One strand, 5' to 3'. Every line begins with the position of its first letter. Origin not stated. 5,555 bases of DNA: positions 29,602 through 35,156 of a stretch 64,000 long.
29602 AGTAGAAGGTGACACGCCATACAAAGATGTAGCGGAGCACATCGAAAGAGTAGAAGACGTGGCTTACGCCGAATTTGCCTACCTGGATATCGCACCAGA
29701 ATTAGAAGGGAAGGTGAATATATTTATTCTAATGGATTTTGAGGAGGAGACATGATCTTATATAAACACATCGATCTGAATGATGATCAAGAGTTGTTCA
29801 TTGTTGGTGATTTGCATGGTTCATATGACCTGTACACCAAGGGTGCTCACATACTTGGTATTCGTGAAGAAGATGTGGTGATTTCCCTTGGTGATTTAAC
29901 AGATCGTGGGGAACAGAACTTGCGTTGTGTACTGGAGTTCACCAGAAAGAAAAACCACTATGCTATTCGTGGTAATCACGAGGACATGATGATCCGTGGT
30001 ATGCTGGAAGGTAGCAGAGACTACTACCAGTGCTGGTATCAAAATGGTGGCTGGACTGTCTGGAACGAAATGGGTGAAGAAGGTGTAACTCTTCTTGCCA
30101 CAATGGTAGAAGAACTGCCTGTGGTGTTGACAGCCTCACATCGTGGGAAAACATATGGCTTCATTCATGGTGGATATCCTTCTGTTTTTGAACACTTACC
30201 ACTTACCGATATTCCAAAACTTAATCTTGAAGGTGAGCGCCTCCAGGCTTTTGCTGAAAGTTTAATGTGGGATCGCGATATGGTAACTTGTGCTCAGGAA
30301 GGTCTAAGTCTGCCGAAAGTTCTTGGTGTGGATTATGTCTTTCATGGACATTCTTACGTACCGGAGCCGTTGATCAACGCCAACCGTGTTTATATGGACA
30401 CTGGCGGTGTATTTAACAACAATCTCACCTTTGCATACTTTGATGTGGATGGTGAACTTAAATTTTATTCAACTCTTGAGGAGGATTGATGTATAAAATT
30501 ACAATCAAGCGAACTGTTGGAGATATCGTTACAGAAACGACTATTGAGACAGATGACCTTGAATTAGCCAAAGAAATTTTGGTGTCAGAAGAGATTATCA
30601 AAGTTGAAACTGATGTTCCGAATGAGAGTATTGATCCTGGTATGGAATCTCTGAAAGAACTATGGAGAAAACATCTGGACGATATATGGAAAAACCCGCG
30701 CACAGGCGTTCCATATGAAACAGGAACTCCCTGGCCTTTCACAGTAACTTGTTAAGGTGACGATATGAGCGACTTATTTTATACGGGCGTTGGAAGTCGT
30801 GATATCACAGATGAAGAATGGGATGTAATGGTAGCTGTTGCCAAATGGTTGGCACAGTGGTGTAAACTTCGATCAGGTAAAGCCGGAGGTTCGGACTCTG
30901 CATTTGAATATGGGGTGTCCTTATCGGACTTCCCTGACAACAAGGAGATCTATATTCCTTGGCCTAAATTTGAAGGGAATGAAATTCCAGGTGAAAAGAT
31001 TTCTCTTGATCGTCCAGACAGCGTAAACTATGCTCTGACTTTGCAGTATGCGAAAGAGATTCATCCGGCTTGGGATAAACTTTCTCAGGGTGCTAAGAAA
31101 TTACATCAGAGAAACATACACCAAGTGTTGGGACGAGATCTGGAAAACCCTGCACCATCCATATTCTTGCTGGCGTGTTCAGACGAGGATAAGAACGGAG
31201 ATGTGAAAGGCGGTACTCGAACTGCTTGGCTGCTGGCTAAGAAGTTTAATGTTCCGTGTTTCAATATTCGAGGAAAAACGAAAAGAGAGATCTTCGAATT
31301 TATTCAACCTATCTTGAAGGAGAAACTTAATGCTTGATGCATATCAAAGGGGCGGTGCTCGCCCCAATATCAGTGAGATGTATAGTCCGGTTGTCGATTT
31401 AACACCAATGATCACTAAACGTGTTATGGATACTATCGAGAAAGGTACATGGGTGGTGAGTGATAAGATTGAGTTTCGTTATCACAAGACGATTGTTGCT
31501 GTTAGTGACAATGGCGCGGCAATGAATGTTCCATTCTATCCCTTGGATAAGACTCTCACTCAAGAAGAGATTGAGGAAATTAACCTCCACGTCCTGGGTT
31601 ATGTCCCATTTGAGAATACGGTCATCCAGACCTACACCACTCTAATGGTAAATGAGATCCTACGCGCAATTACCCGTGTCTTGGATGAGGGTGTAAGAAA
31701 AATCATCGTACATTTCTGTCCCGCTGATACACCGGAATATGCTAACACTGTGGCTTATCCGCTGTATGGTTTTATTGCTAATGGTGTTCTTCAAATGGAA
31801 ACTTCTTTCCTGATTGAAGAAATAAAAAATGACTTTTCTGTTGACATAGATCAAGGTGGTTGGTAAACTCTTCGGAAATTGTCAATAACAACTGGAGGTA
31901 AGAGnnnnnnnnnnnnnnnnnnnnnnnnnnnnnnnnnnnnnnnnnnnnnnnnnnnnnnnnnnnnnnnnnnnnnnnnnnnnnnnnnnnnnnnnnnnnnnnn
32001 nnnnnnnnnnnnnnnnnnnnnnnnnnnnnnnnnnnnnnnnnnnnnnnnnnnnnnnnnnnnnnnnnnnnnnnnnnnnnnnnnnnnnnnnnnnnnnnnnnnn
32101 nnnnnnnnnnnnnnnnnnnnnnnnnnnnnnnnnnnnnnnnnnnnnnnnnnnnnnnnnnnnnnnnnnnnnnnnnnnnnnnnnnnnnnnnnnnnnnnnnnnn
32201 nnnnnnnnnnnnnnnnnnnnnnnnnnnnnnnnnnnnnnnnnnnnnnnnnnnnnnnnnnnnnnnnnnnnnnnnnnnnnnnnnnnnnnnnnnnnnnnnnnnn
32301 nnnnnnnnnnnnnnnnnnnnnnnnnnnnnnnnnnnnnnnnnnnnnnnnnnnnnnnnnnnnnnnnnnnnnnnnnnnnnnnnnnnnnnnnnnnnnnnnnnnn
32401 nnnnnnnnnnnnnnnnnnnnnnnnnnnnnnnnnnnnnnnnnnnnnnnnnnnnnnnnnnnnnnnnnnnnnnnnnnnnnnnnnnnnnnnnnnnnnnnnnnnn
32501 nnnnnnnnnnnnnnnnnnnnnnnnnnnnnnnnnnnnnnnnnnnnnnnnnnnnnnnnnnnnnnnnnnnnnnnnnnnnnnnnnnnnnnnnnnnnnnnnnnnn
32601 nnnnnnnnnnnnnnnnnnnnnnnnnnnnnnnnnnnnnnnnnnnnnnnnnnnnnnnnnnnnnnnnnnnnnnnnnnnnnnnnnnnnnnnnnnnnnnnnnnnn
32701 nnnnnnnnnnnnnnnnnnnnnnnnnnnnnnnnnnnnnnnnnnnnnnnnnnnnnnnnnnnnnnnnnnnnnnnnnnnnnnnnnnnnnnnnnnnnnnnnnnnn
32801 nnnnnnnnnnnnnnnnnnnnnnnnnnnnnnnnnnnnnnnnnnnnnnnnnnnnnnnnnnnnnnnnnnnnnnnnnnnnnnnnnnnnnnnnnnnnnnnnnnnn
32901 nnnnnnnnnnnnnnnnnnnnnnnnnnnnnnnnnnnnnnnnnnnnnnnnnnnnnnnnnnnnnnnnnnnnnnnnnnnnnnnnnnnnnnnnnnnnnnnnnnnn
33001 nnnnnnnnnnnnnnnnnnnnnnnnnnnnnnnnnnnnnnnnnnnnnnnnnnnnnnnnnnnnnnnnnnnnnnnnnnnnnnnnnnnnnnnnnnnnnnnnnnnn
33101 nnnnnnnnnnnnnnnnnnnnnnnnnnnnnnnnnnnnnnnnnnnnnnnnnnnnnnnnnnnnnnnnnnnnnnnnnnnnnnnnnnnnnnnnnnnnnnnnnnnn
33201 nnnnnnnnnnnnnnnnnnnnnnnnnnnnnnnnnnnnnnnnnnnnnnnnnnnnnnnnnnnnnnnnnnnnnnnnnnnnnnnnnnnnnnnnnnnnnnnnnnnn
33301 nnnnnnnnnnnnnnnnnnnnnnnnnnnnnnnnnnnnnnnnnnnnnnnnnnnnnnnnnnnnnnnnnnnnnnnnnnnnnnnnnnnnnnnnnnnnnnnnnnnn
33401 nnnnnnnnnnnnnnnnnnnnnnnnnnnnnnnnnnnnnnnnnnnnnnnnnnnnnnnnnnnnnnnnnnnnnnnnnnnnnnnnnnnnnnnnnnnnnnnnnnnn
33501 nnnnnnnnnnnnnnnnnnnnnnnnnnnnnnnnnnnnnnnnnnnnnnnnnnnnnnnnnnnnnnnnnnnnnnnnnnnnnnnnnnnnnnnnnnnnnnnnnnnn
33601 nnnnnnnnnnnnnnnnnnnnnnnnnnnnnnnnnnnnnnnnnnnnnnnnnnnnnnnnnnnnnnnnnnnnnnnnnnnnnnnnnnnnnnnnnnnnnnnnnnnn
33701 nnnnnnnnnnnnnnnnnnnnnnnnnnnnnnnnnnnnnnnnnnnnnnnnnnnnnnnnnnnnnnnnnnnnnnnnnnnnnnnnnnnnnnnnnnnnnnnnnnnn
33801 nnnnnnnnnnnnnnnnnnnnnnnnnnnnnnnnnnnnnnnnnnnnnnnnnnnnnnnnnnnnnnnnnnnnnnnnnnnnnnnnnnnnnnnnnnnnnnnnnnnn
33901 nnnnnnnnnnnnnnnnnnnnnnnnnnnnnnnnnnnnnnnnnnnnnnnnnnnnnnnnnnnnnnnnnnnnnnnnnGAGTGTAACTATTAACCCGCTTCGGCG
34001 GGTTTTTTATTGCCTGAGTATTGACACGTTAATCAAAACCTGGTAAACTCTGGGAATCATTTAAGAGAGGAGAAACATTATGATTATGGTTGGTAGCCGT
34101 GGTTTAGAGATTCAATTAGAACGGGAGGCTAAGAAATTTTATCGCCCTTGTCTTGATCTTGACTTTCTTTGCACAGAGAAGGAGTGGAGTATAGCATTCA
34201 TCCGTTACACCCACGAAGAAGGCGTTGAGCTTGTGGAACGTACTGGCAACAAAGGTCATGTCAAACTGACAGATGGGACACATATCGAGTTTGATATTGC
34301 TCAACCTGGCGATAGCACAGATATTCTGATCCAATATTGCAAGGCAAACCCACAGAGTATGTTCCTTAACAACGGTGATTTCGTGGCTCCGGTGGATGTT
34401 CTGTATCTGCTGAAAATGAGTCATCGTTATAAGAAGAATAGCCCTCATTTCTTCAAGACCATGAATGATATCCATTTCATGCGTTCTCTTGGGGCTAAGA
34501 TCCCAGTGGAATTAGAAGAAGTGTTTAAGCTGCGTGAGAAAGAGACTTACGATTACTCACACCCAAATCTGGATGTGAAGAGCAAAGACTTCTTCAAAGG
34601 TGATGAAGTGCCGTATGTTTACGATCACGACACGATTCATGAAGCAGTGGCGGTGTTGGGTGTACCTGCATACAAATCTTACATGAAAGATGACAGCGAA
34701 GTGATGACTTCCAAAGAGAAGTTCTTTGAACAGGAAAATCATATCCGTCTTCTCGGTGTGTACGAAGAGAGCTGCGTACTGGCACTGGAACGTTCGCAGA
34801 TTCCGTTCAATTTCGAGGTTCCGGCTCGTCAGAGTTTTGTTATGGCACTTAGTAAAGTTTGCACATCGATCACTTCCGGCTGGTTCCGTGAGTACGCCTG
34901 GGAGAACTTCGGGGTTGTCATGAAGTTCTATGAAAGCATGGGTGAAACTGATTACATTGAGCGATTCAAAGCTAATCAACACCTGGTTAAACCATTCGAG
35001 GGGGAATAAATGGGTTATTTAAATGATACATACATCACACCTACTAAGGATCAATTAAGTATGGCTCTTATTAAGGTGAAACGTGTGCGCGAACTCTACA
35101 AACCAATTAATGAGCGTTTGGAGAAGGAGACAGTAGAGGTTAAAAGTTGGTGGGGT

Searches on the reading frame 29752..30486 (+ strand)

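Call 21: search_protein_families(library=pfam, proteins=[window:29752-30486:+], max_evalue=0.01)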
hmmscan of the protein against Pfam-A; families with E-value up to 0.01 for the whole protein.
window:29752-30486:+ (245 aa): 2 families
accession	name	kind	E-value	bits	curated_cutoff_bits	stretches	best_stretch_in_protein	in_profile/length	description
PF00149.33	Metallophos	-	7.6e-15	56.3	21.5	1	17-203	5-190/191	Calcineurin-like phosphoesterase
PF12850.12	Metallophos_2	-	4.8e-06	27.1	27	1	15-148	3-91/154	Calcineurin-like phosphoesterase superfamily domain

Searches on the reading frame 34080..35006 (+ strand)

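Call 38: search_protein_families(library=pfam, proteins=[window:34080-35006:+], max_evalue=0.001)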
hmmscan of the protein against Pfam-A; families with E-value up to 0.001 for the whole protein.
window:34080-35006:+ (309 aa): 2 families
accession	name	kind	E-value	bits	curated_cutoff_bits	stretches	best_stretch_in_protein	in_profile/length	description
PF23940.1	DUF7275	-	4.2e-76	255.5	27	1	107-294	1-188/188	Domain of unknown function (DUF7275)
PF23942.1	DUF7277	-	3.2e-08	34.6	27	1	1-87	1-87/87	Domain of unknown function (DUF7277)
